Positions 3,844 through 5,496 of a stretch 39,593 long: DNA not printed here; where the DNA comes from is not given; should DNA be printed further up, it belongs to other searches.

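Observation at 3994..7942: Early-operon cassette: B12-type radical SAM, SPASM/twitch radical SAM, class I methyltransferase, Cys-rich protein and lipoprotein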

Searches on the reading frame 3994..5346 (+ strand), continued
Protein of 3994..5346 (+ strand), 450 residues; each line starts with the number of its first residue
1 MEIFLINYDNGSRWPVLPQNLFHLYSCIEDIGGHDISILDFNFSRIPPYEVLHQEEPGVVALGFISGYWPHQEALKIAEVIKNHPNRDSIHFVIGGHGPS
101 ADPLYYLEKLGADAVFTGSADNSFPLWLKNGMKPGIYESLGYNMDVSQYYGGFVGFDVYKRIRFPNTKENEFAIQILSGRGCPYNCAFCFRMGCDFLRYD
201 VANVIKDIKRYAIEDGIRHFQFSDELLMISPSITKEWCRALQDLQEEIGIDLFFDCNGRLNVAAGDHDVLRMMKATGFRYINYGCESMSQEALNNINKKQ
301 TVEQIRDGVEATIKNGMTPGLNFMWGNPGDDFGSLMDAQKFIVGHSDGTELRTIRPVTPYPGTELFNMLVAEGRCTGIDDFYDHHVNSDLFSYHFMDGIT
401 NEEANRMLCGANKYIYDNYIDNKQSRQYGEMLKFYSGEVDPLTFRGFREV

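Call 33: search_solved_structures(query=A1, max_evalue=0.01)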
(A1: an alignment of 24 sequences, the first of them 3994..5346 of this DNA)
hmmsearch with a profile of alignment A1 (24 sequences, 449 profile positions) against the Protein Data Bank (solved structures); distinct sequences matched with E-value up to 0.01: 8.
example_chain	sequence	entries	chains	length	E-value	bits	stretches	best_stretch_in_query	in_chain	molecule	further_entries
6fd2_B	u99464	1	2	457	7.3e-20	74.2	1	179-387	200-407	Putative apramycin biosynthetic oxidoreductase 4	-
9ccb_A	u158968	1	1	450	1.3e-11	47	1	97-344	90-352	Radical SAM core domain-containing protein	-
6wte_A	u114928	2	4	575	5.9e-10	41.5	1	178-343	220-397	B12-binding domain-containing protein | Tryptophan-C2-methyltransferase containing B12-binding domain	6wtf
9n1b_A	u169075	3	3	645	1.6e-05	26.9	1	177-347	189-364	Radical SAM protein | Radical SAM enzyme CysS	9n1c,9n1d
7kdx_A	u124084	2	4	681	0.00019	23.4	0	182-249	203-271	Methyltransferase TokK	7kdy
6iad_A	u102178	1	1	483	0.0021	19.9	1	253-369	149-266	Histone acetyltransferase, ELP3 family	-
6iaz_A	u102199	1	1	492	0.0021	19.9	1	253-369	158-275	Histone acetyltransferase, ELP3 family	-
6ia8_A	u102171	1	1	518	0.0023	19.8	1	253-369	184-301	Histone acetyltransferase, ELP3 family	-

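Call 34: find_encoding_contigs(protein=P0001, flank=10000, max_places=1)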
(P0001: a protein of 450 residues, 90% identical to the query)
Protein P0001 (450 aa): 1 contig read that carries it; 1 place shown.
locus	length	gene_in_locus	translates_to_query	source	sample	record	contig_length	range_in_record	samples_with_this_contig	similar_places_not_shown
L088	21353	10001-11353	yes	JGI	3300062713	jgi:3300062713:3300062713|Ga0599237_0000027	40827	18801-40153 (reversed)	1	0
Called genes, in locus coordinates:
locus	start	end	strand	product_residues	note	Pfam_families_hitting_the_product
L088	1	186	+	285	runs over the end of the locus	?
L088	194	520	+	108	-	-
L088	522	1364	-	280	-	PF03102:NeuB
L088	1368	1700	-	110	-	PF00903:Glyoxalase (weak)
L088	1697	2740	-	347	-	PF00202:Aminotran_3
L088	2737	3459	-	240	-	PF02348:CTP_transf_3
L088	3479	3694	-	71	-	-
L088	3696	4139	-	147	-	-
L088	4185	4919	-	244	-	-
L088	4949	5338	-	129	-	-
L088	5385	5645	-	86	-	-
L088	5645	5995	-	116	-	-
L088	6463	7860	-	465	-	-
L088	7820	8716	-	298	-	PF12684:DUF3799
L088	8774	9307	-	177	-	PF07505:DUF5131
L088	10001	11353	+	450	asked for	PF02310:B12-binding, PF04055:Radical_SAM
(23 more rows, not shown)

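Call 35: find_encoding_contigs(protein=P0005, flank=10000, max_places=1)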
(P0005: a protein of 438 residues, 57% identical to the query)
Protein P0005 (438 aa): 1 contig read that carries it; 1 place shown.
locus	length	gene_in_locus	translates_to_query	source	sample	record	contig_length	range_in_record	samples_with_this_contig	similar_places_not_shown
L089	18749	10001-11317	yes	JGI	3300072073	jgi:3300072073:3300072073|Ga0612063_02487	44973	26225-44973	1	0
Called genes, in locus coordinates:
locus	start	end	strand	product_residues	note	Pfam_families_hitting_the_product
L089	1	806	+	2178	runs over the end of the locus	-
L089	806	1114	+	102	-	-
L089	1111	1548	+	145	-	PF01510:Amidase_2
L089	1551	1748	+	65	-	-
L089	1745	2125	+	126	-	-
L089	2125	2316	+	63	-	-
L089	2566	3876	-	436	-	-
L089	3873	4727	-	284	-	PF12684:DUF3799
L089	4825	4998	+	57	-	-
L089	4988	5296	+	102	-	-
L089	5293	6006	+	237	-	PF02348:CTP_transf_3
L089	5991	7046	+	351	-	PF00202:Aminotran_3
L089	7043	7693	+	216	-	-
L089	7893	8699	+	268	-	-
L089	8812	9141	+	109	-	-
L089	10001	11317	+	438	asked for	PF02310:B12-binding, PF04055:Radical_SAM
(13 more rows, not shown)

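Call 36: find_encoding_contigs(protein=P0006, flank=10000, max_places=1)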
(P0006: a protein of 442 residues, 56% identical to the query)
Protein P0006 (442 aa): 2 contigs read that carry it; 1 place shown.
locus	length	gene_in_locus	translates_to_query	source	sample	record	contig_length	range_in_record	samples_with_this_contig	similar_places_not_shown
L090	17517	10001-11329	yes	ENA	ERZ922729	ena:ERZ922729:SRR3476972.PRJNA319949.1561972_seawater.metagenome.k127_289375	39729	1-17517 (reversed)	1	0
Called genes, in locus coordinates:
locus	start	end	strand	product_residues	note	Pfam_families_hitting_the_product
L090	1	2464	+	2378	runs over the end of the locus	-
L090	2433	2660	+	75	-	-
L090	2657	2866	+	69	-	-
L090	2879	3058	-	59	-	-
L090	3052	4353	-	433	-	-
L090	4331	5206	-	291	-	PF12684:DUF3799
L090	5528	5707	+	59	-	-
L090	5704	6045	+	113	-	PF06356:DUF1064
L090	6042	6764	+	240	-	PF02348:CTP_transf_3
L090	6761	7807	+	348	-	PF00202:Aminotran_3, PF00155:Aminotran_1_2 (weak), PF00202:Aminotran_3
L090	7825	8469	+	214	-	-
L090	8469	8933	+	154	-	-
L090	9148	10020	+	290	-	PF03102:NeuB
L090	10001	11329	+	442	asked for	PF04055:Radical_SAM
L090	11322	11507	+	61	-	-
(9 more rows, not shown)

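Call 38: search_dna_similar(query=window:3994-5346:+, collection=phages, mode=protein, max_rows=25, max_evalue=1e-10)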
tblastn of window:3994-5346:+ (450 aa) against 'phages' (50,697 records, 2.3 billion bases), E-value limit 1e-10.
Records with a match: 2; places in all: 2; records where one place covers at least 80% of the query: 0.
Best place of each record, by identity: <60% 2.
By first word of the organism name: Streptomyces 2.
By host as written in the record: Streptomyces flavovirens 2.
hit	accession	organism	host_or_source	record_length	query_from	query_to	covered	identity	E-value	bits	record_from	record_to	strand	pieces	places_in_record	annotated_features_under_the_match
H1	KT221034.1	Streptomyces phage SF3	Streptomyces flavovirens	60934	176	373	44%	25.2%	8e-12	74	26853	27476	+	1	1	hypothetical protein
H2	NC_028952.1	Streptomyces phage SF3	Streptomyces flavovirens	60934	176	373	44%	25.2%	8e-12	74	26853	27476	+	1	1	B12-binding domain-containing radical SAM protein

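Call 53: predict_structure(alignment_id=A2)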
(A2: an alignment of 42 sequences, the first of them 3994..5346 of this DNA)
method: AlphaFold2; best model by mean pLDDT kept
length: 450 residues; sequences in the alignment: 42
mean_pLDDT: 91.8   pTM: 0.89
mean pLDDT of the five models: 91.8, 91.8, 90.8, 90.6, 90.2
residues with pLDDT >= 90: 342; 70-90: 92; 50-70: 15; < 50: 1
segments of 3 or more residues with pLDDT < 50: none
pLDDT, mean of each block of 10 residues (from residue 1): 93 86 92 92 85 93 84 94 96 78 88 92 95 94 91 88 90 93 80 78 97 97 86 96 98 96 94 98 96 94 98 97 97 98 94 94 92 95 91 95 98 97 89 90 69
secondary structure, 60 per line:
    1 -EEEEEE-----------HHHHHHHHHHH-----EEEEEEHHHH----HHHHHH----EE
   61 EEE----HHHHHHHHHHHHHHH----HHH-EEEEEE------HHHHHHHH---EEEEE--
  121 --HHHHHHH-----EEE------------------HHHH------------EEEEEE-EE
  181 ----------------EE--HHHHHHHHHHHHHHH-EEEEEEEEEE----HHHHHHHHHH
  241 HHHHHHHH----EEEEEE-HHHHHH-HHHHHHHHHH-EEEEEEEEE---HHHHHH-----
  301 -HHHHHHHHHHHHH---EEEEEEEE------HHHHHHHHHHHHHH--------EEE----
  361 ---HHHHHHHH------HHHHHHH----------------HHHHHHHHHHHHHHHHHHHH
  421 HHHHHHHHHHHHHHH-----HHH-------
elements in order: E2-7 H19-29 E35-40 H41-44 H49-54 E59-63 H68-82 E91-96 H103-110 E114-118 H123-129 E135-137 H156-159 E172-177 H201-215 E217-226 H231-248 E253-258 H260-265 H267-276 E278-286 H290-295 H302-314 E318-325 H332-345 E354-356 H364-371 H378-384 H401-435

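Call 56: fold_search(model_id=the predicted structure, library=pdb)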
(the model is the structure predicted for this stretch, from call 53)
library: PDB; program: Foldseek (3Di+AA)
matches with E <= 10: 1863; with E <= 0.001: 92
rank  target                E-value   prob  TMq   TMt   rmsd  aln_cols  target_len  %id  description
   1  6fd2_B                7.2e-19  1.00  0.70  0.70   4.7       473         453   17  Radical SAM 1,2-diol dehydratase AprD4 in complex with its substrate paromamine (released 2018-01-17)
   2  6fd2_A                1.5e-18  1.00  0.69  0.68   9.3       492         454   18  Radical SAM 1,2-diol dehydratase AprD4 in complex with its substrate paromamine (released 2018-01-17)
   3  6wtf_A                9.1e-16  1.00  0.66  0.56   4.2       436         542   16  Structure of radical S-adenosylmethionine methyltransferase, TsrM, from Kitasatospora setae with tryptophan substrate  (released 2020-12-23)
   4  9ccb                  1.2e-15  1.00  0.56  0.60  12.2       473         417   15  X-ray crystal structure of methyl-coenzyme M reductase glutamine methylase (MgmA) from Methanothermobacter marburgensis  (released 2025-01-01)
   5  6wte_A                1.6e-15  1.00  0.65  0.52   8.4       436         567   17  Structure of radical S-adenosylmethionine methyltransferase, TsrM, from Kitasatospora setae with cobalamin and [4Fe-4S (released 2020-12-23)
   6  6wte_B                1.8e-15  1.00  0.66  0.57   4.5       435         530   16  Structure of radical S-adenosylmethionine methyltransferase, TsrM, from Kitasatospora setae with cobalamin and [4Fe-4S (released 2020-12-23)
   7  6wtf_B                3.1e-15  1.00  0.64  0.54   4.3       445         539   16  Structure of radical S-adenosylmethionine methyltransferase, TsrM, from Kitasatospora setae with tryptophan substrate  (released 2020-12-23)
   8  5ul2                  3.4e-15  1.00  0.61  0.39  12.7       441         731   15  Structure of Apo, SeMet-labeled Cobalamin-dependent S-adenosylmethionine radical enzyme OxsB (released 2017-04-19)
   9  5ul4                  1.5e-13  1.00  0.62  0.40  12.4       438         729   16  Structure of Cobalamin-dependent S-adenosylmethionine radical enzyme OxsB with aqua-cobalamin and S-adenosylmethionine b (released 2017-04-19)
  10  5ul3                  2.4e-13  1.00  0.62  0.40  11.9       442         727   16  Structure of Cobalamin-dependent S-adenosylmethionine radical enzyme OxsB with aqua-cobalamin bound (released 2017-04-19)
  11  9a6d_A                3.0e-13  1.00  0.59  0.59   6.4       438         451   13  Integrative model of MTAB-YVFG by crosslinking MS and deep learning (released 2024-09-18)
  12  7mjz                  1.8e-12  1.00  0.61  0.62   6.8       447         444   12  The structure of MiaB with pentasulfide bridge (released 2021-09-15)
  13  7mjw_A                2.9e-12  1.00  0.59  0.60   6.0       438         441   11  Methylated MiaB in the complex with 5'-deoxyadenosine, methionine and RNA (released 2021-09-15)
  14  9n1c                  3.9e-12  1.00  0.59  0.44   4.7       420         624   14  Crystal structure of CysS from Corallococcus sp. CA054B with 5'-deoxyadenosine, methionine, and pantetheinylated 3-ethox (released 2026-01-28)
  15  7mjx_A                4.3e-12  1.00  0.58  0.59   6.1       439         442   11  MiaB in the complex with 5'-deoxyadenosine, methionine and RNA (released 2021-09-15)
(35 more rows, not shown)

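Call 63: find_related_loci(query=A2, collection=viral_contigs, flank=10000)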
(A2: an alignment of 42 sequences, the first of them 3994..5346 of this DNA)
Query A2 (450 aa) in viral_contigs; peptide patterns used: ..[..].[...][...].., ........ (x = any residue, [..] = any of these).
47 stretches matched a pattern; 19 encode a relative of the query (tblastn E <= 1e-3); 19 distinct loci.
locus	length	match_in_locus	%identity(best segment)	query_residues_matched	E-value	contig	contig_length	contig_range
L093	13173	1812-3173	41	2-450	6e-103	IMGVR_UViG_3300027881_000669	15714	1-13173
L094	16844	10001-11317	41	1-450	2e-98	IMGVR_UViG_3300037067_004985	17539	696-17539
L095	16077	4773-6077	42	2-448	6e-101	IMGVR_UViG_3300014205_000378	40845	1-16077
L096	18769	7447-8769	40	4-450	3e-96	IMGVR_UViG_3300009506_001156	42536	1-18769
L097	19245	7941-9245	41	5-450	7e-96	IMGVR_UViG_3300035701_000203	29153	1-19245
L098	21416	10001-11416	36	1-450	5e-86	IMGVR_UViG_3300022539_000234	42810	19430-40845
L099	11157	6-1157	42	62-450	1e-83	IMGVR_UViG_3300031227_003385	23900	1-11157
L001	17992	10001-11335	37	4-450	1e-81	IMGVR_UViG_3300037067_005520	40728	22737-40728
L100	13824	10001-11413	34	1-450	1e-80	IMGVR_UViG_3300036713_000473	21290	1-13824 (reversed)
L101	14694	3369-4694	37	3-450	4e-90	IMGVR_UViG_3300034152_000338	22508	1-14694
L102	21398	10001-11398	34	3-450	9e-70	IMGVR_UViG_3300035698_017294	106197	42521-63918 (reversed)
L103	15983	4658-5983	41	3-450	2e-97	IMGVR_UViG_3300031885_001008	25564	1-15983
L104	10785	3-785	45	186-450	1e-60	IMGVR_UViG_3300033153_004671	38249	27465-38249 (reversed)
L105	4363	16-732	44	201-450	1e-51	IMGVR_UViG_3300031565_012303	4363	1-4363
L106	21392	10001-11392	28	1-450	1e-50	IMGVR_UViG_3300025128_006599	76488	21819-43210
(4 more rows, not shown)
